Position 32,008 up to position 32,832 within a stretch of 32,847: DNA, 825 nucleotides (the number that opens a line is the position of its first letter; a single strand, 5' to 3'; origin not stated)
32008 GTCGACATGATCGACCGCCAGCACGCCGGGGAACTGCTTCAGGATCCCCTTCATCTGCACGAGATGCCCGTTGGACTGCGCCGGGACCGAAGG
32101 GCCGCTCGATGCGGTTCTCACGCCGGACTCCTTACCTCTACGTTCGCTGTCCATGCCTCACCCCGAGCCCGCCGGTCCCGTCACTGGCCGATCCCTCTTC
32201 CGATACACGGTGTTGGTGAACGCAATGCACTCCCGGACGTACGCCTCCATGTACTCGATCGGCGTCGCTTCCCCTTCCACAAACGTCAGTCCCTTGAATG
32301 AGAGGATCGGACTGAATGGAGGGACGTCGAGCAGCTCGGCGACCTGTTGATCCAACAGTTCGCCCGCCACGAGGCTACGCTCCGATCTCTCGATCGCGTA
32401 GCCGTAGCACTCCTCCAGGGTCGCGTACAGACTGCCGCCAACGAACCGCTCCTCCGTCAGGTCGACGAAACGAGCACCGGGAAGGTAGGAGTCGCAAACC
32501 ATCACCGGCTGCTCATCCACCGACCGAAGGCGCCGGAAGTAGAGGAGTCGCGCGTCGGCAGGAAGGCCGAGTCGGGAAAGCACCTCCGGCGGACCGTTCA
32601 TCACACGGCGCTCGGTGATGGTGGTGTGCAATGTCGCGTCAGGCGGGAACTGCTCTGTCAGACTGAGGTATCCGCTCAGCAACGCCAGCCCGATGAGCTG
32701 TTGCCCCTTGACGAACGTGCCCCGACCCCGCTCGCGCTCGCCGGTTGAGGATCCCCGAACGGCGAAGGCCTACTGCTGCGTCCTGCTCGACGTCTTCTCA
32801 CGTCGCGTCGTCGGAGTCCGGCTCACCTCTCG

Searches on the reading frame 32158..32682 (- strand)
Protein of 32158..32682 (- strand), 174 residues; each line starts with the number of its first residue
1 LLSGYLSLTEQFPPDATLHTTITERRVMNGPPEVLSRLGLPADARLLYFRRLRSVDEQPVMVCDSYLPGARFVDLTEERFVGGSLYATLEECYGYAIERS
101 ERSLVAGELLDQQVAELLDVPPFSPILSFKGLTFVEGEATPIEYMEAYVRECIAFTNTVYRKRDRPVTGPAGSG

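Call 5: search_protein_families(library=pfam, proteins=[window:32158-32682:-])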
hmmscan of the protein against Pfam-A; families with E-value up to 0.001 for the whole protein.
window:32158-32682:- (174 aa): 1 family
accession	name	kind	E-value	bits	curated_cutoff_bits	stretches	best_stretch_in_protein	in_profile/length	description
PF07702.18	UTRA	-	7.3e-28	97.6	23.8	1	18-150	6-136/141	UTRA domain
